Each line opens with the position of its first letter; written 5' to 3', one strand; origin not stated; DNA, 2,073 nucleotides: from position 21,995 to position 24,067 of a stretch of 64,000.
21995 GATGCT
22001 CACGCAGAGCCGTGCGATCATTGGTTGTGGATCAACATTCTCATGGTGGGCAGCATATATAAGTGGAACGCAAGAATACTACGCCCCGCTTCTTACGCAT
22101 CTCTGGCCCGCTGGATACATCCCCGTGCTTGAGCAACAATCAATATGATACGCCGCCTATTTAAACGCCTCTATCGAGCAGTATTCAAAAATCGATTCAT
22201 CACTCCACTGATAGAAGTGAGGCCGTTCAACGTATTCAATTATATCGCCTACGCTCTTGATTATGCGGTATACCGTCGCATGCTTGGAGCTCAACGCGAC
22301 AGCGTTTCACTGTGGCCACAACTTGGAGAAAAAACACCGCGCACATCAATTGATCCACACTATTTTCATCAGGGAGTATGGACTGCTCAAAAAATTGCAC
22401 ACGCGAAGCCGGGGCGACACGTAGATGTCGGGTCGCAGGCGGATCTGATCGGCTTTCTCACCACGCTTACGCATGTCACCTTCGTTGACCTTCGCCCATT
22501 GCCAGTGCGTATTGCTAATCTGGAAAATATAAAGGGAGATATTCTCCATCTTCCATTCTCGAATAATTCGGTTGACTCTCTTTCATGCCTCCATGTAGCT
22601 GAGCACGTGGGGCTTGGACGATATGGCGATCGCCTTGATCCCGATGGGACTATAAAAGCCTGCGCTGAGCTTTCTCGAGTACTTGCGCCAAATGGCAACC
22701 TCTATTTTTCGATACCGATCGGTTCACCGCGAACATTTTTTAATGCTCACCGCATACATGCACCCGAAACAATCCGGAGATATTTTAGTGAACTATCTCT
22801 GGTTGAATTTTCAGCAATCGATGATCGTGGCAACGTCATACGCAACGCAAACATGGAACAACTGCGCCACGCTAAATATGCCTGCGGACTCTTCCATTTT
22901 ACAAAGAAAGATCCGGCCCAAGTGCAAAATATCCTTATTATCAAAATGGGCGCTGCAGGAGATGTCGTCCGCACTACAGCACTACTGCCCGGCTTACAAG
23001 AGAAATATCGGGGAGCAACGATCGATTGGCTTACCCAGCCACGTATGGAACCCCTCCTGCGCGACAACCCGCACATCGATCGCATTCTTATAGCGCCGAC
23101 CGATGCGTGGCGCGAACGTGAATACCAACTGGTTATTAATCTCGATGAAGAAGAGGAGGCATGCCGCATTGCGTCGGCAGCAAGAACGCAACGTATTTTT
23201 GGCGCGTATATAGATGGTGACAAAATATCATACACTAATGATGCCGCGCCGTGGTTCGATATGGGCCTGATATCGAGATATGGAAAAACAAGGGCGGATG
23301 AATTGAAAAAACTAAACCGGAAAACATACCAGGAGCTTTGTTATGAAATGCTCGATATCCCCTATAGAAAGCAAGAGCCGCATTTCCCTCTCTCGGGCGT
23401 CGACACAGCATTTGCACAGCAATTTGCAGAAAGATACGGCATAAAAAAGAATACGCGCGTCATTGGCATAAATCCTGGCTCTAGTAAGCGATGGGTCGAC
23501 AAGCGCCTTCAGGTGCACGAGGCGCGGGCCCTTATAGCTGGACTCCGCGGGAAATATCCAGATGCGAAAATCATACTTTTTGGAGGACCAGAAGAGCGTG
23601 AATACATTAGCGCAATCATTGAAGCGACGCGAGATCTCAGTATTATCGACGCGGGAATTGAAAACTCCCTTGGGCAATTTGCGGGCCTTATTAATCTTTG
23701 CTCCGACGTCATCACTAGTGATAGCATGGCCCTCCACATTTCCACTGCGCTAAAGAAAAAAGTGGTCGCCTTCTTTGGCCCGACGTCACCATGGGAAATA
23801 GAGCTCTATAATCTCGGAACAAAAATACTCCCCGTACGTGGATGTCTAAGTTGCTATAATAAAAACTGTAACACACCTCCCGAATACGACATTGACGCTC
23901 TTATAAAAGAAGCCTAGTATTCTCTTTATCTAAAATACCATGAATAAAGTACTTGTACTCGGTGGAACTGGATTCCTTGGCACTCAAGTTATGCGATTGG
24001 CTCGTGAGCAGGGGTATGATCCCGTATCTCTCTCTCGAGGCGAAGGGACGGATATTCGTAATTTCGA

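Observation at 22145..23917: Fusion of a SAM-dependent methyltransferase domain to a GT9 heptosyltransferase-like domain in one 590-aa protein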

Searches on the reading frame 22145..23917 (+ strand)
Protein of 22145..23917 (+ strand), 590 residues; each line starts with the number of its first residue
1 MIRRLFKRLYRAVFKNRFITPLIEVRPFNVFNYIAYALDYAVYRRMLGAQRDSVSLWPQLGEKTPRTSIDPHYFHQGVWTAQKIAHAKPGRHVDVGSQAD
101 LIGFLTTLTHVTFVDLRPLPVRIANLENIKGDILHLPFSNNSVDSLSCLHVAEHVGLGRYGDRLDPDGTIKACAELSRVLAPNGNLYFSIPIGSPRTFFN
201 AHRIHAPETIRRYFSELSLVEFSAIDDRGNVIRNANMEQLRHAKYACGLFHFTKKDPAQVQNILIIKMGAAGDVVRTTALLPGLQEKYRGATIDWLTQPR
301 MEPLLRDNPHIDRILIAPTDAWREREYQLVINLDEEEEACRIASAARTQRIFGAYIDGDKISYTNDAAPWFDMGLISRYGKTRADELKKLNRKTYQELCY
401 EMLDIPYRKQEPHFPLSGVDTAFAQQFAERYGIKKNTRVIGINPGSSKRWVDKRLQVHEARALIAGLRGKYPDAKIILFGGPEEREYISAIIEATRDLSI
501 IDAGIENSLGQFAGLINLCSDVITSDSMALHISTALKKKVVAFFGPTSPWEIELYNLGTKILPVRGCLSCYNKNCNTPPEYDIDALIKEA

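Call 3: search_protein_families(library=pfam, proteins=[window:22145-23917:+], max_evalue=0.01)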
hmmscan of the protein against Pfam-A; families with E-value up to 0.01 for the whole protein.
window:22145-23917:+ (590 aa): 3 families
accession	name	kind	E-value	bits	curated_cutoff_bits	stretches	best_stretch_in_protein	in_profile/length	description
PF01075.23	Glyco_transf_9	-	9.4e-18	64.9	22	1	389-576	62-242/247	Glycosyltransferase family 9 (heptosyltransferase)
PF03269.20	DUF268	-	5.6e-10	39.8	25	1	142-210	62-130/176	Caenorhabditis protein of unknown function, DUF268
PF08241.18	Methyltransf_11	-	3.8e-07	31.1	21.2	1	108-188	18-95/95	Methyltransferase domain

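Call 4: search_protein_families(library=ncbifam, proteins=[window:22145-23917:+], max_evalue=0.01)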
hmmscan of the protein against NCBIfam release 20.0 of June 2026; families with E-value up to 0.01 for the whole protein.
window:22145-23917:+ (590 aa): 6 families
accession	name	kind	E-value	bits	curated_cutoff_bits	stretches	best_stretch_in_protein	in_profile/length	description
TIGR02195.1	heptsyl_trn_II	equivalog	3.4e-18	65.9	134.6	1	262-575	1-314/339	lipopolysaccharide heptosyltransferase II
TIGR02193.1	heptsyl_trn_I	equivalog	2e-14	53.6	185.3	2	262-327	1-66/320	lipopolysaccharide heptosyltransferase I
TIGR02201.1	heptsyl_trn_III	equivalog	3.7e-14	52.5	170.2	1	263-548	2-290/344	putative lipopolysaccharide heptosyltransferase III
NF008162.0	PRK10916.1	equivalog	1.8e-12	47.1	569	1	419-549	162-292/348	ADP-heptose--LPS heptosyltransferase RfaF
NF007742.0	PRK10422.1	equivalog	1.7e-09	36.9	467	1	259-314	4-59/352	lipopolysaccharide core heptosyltransferase RfaQ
NF008204.0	PRK10964.1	equivalog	5.5e-06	25.7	437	0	419-555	161-290/322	lipopolysaccharide heptosyltransferase RfaC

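Call 8: find_homologous_proteins(query=window:22145-23917:+, max_evalue=0.00001)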
Query window:22145-23917:+ (590 aa): 137 proteins with E <= 0.00001 among 8000 candidates; the best 120 are listed.
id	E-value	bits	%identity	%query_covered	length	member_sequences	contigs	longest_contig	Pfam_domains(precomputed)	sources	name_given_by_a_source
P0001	0.0e+0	1357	99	100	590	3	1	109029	PF03269.21,PF08241.19,PF01075.24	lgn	-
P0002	7.2e-268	908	65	99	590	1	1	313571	PF03269.21,PF08241.19,PF01075.24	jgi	jgi:ADP-heptose:LPS heptosyltransferase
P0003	1.9e-251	854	61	99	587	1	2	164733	PF03269.21,PF01075.24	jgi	jgi:ADP-heptose:LPS heptosyltransferase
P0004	1.4e-107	379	53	55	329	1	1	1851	PF01075.24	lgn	-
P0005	7.1e-105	370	50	55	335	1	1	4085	PF01075.24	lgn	-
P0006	2.4e-103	365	50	56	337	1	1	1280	PF01075.24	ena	-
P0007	8.4e-103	363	52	55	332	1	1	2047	PF01075.24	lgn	-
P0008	5.1e-101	357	49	55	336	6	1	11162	PF01075.24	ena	-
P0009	6.2e-99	350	49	56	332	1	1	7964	PF01075.24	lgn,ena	-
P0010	1.3e-97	346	47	55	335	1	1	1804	PF01075.24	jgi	-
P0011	2.4e-97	345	50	56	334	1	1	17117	PF01075.24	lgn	-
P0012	1.2e-92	329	48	55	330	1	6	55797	PF01075.24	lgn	-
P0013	3.2e-91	325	48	55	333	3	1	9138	PF01075.24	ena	-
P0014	8.1e-86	307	48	54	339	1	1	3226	PF01075.24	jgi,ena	-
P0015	3.3e-85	305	49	54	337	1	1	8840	PF01075.24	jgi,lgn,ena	-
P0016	8.6e-85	303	49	54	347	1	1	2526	PF01075.24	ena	-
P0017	1.3e-84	303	47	55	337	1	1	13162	PF01075.24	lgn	-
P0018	1.5e-84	303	47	55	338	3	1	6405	PF01075.24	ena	-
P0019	4.1e-83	298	45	55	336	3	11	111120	PF01075.24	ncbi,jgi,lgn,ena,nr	ncbi:glycosyltransferase family 9 protein [Candidatus Woesearchaeota archaeon]|nr:glycosyltransferas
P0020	8.9e-83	297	48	54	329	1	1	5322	PF01075.24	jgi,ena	-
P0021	4.8e-82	294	43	54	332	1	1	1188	PF01075.24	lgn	-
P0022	7.1e-81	291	45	56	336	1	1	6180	PF01075.24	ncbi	-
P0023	2.9e-80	289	44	55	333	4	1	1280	PF01075.24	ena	-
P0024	1.8e-79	286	45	56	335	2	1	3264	PF01075.24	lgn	-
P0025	5.0e-79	284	48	47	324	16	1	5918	PF03269.21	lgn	-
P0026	4.0e-77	278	45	55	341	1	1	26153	PF01075.24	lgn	-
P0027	2.0e-75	272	58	36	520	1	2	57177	PF03269.21,PF10111.15,PF13641.13,PF00535.33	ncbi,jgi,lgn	-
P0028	5.4e-73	264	45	54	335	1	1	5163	PF01075.24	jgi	jgi:heptosyltransferase-2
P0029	3.8e-72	262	45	54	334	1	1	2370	PF01075.24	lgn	-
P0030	4.0e-72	262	53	39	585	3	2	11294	PF03269.21,PF13469.13,PF00685.34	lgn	-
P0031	1.0e-71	260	55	36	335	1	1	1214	PF03269.21,PF05050.20,PF08241.19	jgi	jgi:SAM-dependent methyltransferase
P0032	2.7e-71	259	57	36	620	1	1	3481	PF03269.21,PF05050.20,PF08241.19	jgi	jgi:FkbM family methyltransferase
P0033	8.8e-71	257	54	38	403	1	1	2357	PF03269.21,PF05050.20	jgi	-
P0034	1.7e-70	256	57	34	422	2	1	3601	PF03269.21,PF08241.19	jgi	jgi:SAM-dependent methyltransferase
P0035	1.8e-70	256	52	38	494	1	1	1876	PF03269.21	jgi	jgi:SAM-dependent methyltransferase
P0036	1.9e-70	256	52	41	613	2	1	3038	PF03269.21,PF05050.20,PF08241.19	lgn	-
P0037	2.1e-70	256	53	39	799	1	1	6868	PF03269.21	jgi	jgi:hypothetical protein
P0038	2.4e-70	256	56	36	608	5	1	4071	PF03269.21,PF05050.20,PF08241.19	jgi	jgi:FkbM family methyltransferase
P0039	4.0e-70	255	54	36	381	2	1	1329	PF03269.21,PF05050.20,PF08241.19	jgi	jgi:SAM-dependent methyltransferase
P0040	4.5e-70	255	46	55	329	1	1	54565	PF01075.24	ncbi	ncbi:glycosyltransferase family 9 protein [Nanoarchaeota archaeon]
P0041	6.2e-70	254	54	38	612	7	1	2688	PF03269.21,PF05050.20,PF08241.19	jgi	jgi:FkbM family methyltransferase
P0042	1.1e-69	254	57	36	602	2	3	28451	PF03269.21,PF05050.20,PF08241.19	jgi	jgi:FkbM family methyltransferase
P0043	7.1e-69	251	56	36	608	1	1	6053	PF03269.21,PF05050.20,PF08241.19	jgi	jgi:FkbM family methyltransferase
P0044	1.5e-68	250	50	39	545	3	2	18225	PF03269.21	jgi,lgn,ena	-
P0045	2.3e-68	249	55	36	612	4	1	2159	PF03269.21,PF05050.20,PF08241.19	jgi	jgi:FkbM family methyltransferase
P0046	2.5e-68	249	44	52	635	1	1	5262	PF13632.13,PF13641.13,PF00535.33,PF01075.24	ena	-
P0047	6.0e-68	248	54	37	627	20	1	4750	PF03269.21,PF05050.20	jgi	jgi:FkbM family methyltransferase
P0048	9.0e-68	247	55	36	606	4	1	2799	PF03269.21,PF13649.13,PF05050.20,PF08241.19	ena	-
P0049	9.8e-68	247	55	36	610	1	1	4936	PF03269.21,PF05050.20,PF08241.19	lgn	-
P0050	1.2e-67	247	51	38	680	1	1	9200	PF03269.21,PF08241.19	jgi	jgi:SAM-dependent methyltransferase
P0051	2.1e-67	246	55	36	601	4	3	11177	PF03269.21,PF05050.20,PF08241.19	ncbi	ncbi:MAG: FkbM family methyltransferase [Solirubrobacteraceae bacterium]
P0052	2.2e-67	246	56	36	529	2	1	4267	PF03269.21,PF05050.20,PF08241.19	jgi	-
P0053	2.6e-67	246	54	37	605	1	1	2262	PF03269.21,PF13649.13,PF05050.20,PF08241.19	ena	-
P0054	2.8e-67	246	55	36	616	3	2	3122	PF03269.21,PF05050.20,PF08241.19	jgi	jgi:FkbM family methyltransferase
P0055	3.2e-67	245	55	36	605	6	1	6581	PF03269.21,PF05050.20,PF08241.19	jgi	jgi:FkbM family methyltransferase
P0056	4.3e-67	245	55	36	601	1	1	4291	PF03269.21,PF05050.20,PF08241.19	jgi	jgi:FkbM family methyltransferase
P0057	6.2e-67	245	55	36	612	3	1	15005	PF03269.21,PF05050.20,PF08241.19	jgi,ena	-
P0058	6.6e-67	244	43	53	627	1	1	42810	PF13632.13,PF13506.14,PF13641.13,PF00535.33,PF01075.24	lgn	-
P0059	7.0e-67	244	55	36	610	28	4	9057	PF03269.21,PF05050.20,PF08241.19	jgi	jgi:FkbM family methyltransferase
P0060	1.1e-66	244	53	37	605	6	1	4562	PF03269.21,PF05050.20,PF08241.19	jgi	jgi:FkbM family methyltransferase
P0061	1.2e-66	244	52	37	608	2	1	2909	PF03269.21,PF05050.20,PF08241.19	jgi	jgi:FkbM family methyltransferase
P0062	1.4e-66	243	53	37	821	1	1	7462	PF03269.21,PF05050.20,PF08241.19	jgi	jgi:FkbM family methyltransferase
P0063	2.2e-66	243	51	37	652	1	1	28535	PF03269.21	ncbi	-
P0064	2.3e-66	243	48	42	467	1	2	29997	PF03269.21,PF08241.19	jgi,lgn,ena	-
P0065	7.1e-66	241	52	39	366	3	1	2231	PF03269.21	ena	-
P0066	7.7e-65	238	55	36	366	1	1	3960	PF03269.21,PF08241.19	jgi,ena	jgi:SAM-dependent methyltransferase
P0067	1.2e-64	237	55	36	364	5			PF03269.21,PF08241.19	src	-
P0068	1.4e-63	233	51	37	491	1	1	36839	PF03269.21,PF05050.20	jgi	jgi:FkbM family methyltransferase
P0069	1.4e-63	233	45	42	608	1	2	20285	PF03269.21,PF13641.13,PF00535.33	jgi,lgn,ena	-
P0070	3.8e-63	232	40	54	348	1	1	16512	PF01075.24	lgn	-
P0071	1.6e-62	230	53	36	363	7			PF03269.21,PF08241.19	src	-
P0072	2.2e-62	229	44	43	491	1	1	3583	PF03269.21,PF05050.20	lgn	-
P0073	2.6e-62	229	49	39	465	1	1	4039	PF03269.21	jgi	jgi:SAM-dependent methyltransferase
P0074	4.2e-62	229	49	37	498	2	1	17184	PF03269.21,PF05050.20,PF08241.19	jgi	jgi:FkbM family methyltransferase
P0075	1.6e-61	227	42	54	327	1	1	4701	PF01075.24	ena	-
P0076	8.9e-60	221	41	54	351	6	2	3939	PF01075.24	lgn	-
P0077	2.1e-57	213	44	43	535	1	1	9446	PF03269.21,PF10111.15,PF13641.13,PF00535.33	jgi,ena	jgi:glycosyltransferase involved in cell wall biosynthesis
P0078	1.4e-56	210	41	54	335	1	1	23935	PF01075.24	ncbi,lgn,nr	ncbi:MAG: hypothetical protein M1497_09535 [Nitrospirae bacterium]|nr:hypothetical protein [Nitrospi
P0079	1.1e-55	207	44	43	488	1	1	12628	PF03269.21,PF08241.19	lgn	-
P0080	2.0e-55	206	41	53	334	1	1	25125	PF01075.24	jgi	jgi:heptosyltransferase-2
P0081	3.2e-55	206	37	56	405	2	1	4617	PF01075.24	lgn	-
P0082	1.8e-53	200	44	36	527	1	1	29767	PF03269.21,PF05050.20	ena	-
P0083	8.5e-53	198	51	33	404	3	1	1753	PF03269.21,PF13649.13,PF05050.20,PF08241.19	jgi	jgi:FkbM family methyltransferase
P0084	8.8e-53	198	40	54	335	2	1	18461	PF01075.24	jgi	-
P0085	4.7e-52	195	34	56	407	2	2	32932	PF01075.24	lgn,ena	-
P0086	1.1e-51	194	38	54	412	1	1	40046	PF01075.24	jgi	jgi:ADP-heptose:LPS heptosyltransferase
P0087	1.8e-51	193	40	51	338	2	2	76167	PF01075.24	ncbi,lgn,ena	ncbi:MAG: glycosyltransferase family 9 protein [Verrucomicrobiota bacterium]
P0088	3.0e-51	193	55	29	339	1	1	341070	PF03269.21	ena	-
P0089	6.0e-51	192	37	54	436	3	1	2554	PF01075.24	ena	-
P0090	1.0e-50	191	38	54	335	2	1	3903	PF01075.24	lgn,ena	-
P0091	4.4e-47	179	36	54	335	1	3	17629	PF01075.24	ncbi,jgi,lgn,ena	jgi:heptosyltransferase-2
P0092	1.0e-46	178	36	53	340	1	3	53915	PF01075.24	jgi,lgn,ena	jgi:heptosyltransferase-2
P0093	1.6e-46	177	36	53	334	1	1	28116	PF01075.24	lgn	-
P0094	2.3e-46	177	38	54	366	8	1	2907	PF01075.24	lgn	-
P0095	4.6e-46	176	36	53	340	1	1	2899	PF01075.24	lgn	-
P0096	1.8e-45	174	34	56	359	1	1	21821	PF01075.24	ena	-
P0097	2.8e-44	170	35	53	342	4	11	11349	PF01075.24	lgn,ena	-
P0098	2.9e-44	170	34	53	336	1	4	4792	PF01075.24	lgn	-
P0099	3.0e-44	170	32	56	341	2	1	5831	PF01075.24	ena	-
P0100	7.4e-44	168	36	54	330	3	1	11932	PF01075.24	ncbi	-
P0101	2.2e-43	167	34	53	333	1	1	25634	PF01075.24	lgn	-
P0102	4.9e-43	166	36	54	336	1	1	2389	PF01075.24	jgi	jgi:heptosyltransferase-2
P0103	5.8e-41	159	33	54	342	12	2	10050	PF01075.24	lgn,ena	-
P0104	7.5e-41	158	34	51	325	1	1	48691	PF01075.24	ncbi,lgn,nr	ncbi:MAG: glycosyltransferase family 9 protein [Nanoarchaeota archaeon]|nr:glycosyltransferase famil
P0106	4.6e-39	152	33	53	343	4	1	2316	PF01075.24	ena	-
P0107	5.5e-39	152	40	35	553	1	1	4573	PF03269.21,PF01531.23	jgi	jgi:SAM-dependent methyltransferase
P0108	7.2e-39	152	32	53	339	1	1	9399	PF01075.24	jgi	jgi:heptosyltransferase-2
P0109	9.5e-39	151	33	56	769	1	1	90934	PF01075.24,PF13692.13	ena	-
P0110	1.8e-37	147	32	53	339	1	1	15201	PF01075.24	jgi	jgi:heptosyltransferase-2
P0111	2.0e-37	147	45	27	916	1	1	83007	PF03269.21,PF13649.13,PF05050.20,PF00515.35,PF08241.19,PF07719.24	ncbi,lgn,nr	ncbi:MAG: FkbM family methyltransferase [Oscillatoriales cyanobacterium]|nr:MAG: FkbM family methylt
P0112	1.5e-36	144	33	53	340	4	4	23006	PF01075.24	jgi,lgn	jgi:heptosyltransferase II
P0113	5.0e-36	142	42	29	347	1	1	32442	PF03269.21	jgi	jgi:SAM-dependent methyltransferase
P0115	1.3e-32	131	32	56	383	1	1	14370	PF01075.24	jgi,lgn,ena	-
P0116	3.4e-30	123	40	34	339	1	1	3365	PF03269.21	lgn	-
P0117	5.9e-25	106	33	40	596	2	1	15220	PF03269.21,PF13641.13,PF00535.33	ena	-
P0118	3.7e-23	100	35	32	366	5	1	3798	PF03269.21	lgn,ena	-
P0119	6.5e-23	99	32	42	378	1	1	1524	PF03269.21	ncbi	-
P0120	6.5e-23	99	35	31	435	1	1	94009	PF03269.21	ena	-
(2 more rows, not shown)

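Call 13: find_encoding_contigs(protein=P0002, flank=10000, max_places=3)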
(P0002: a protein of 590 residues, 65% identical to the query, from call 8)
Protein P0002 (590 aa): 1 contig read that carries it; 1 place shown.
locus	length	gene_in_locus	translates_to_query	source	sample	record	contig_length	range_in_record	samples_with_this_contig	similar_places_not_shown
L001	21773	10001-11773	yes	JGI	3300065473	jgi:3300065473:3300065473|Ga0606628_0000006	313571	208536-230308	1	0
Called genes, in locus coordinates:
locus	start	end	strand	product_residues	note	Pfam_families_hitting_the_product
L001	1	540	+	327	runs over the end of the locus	-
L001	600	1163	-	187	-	-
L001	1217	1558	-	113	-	PF02311:AraC_binding (weak), PF07883:Cupin_2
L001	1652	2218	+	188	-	PF13671:AAA_33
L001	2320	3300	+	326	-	PF01467:CTP_transf_like, PF13419:HAD_2 (faint), PF08645:PNK3P, PF13242:Hydrolase_like (weak)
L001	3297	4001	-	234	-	PF13489:Methyltransf_23, PF07021:MetW, PF13847:Methyltransf_31, PF08241:Methyltransf_11, PF08242:Methyltransf_12, PF13649:Methyltransf_25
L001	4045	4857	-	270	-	-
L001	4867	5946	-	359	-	-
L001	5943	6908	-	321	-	PF13580:SIS_2 (faint), PF01380:SIS, PF00571:CBS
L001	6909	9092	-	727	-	PF13439:Glyco_transf_4, PF00534:Glycos_transf_1, PF13692:Glyco_trans_1_4, PF13524:Glyco_trans_1_2, PF13439:Glyco_transf_4, PF13579:Glyco_trans_4_4, PF20706:GT4-conflict, PF00534:Glycos_transf_1, +1 more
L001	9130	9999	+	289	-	PF01531:Glyco_transf_11 (weak)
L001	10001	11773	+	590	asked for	PF08241:Methyltransf_11 (faint), PF03269:DUF268, PF01075:Glyco_transf_9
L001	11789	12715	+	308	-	PF01370:Epimerase, PF04321:RmlD_sub_bind, PF16363:GDP_Man_Dehyd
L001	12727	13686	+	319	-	PF01073:3Beta_HSD, PF01370:Epimerase, PF02719:Polysacc_synt_2, PF04321:RmlD_sub_bind, PF05368:NmrA (weak), PF07993:NAD_binding_4 (faint), PF16363:GDP_Man_Dehyd, PF13460:NAD_binding_10 (weak)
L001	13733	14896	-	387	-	PF00534:Glycos_transf_1, PF13692:Glyco_trans_1_4, PF13524:Glyco_trans_1_2 (weak)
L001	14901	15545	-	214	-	PF02353:CMAS (weak), PF13489:Methyltransf_23, PF05175:MTS (weak), PF07021:MetW, PF13847:Methyltransf_31, PF08241:Methyltransf_11, PF08242:Methyltransf_12, PF13649:Methyltransf_25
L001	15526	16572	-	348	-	PF00534:Glycos_transf_1, PF13692:Glyco_trans_1_4, PF13524:Glyco_trans_1_2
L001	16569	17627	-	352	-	PF00534:Glycos_transf_1, PF13692:Glyco_trans_1_4, PF13524:Glyco_trans_1_2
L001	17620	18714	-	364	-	PF13439:Glyco_transf_4 (weak), PF13579:Glyco_trans_4_4 (faint), PF20706:GT4-conflict, PF00534:Glycos_transf_1, PF13692:Glyco_trans_1_4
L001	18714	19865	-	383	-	PF13439:Glyco_transf_4, PF13579:Glyco_trans_4_4, PF20706:GT4-conflict (weak), PF00534:Glycos_transf_1, PF13692:Glyco_trans_1_4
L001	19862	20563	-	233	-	PF00535:Glycos_transf_2, PF10111:Glyco_tranf_2_2 (weak), PF13641:Glyco_tranf_2_3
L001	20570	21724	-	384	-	PF13439:Glyco_transf_4, PF13579:Glyco_trans_4_4, PF20706:GT4-conflict, PF00534:Glycos_transf_1, PF13692:Glyco_trans_1_4, PF13524:Glyco_trans_1_2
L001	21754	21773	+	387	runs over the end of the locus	PF13439:Glyco_transf_4, PF13579:Glyco_trans_4_4, PF00534:Glycos_transf_1, PF13692:Glyco_trans_1_4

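Call 14: find_encoding_contigs(protein=P0003, flank=10000, max_places=3)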
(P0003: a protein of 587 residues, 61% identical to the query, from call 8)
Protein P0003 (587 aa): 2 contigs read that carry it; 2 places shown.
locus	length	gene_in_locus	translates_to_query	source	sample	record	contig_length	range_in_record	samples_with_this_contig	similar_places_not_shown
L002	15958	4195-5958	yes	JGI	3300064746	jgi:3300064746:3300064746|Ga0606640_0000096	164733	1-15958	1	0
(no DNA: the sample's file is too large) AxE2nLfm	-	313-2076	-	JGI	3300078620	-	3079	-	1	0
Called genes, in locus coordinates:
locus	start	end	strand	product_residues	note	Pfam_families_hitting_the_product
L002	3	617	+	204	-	?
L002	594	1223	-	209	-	PF01209:Ubie_methyltran, PF02353:CMAS (weak), PF13489:Methyltransf_23, PF07021:MetW, PF13847:Methyltransf_31, PF08241:Methyltransf_11, PF08242:Methyltransf_12, PF13649:Methyltransf_25, +1 more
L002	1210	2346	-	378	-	PF00534:Glycos_transf_1, PF13692:Glyco_trans_1_4, PF13524:Glyco_trans_1_2 (weak)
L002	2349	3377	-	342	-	PF00294:PfkB, PF08543:Phos_pyr_kin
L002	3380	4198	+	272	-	PF01531:Glyco_transf_11 (weak)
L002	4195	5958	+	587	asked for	PF03269:DUF268, PF01075:Glyco_transf_9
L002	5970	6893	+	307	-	PF01370:Epimerase, PF04321:RmlD_sub_bind, PF16363:GDP_Man_Dehyd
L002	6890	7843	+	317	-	PF01073:3Beta_HSD, PF01370:Epimerase, PF02719:Polysacc_synt_2, PF04321:RmlD_sub_bind, PF05368:NmrA (faint), PF07993:NAD_binding_4 (faint), PF16363:GDP_Man_Dehyd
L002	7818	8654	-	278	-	PF13489:Methyltransf_23, PF08241:Methyltransf_11, PF08242:Methyltransf_12, PF13649:Methyltransf_25, PF13847:Methyltransf_31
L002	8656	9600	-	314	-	-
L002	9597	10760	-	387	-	PF00534:Glycos_transf_1, PF13692:Glyco_trans_1_4, PF13524:Glyco_trans_1_2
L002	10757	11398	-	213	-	PF01209:Ubie_methyltran (weak), PF02353:CMAS (weak), PF13489:Methyltransf_23, PF07021:MetW, PF13847:Methyltransf_31, PF08241:Methyltransf_11, PF08242:Methyltransf_12, PF13649:Methyltransf_25, +1 more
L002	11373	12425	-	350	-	PF00534:Glycos_transf_1, PF13692:Glyco_trans_1_4, PF13524:Glyco_trans_1_2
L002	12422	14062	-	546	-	PF02543:Carbam_trans_N, PF16861:Carbam_trans_C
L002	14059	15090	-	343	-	PF13524:Glyco_trans_1_2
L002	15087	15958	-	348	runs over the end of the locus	PF00534:Glycos_transf_1, PF13692:Glyco_trans_1_4, PF13524:Glyco_trans_1_2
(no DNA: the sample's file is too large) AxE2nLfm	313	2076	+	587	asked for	PF03269:DUF268, PF01075:Glyco_transf_9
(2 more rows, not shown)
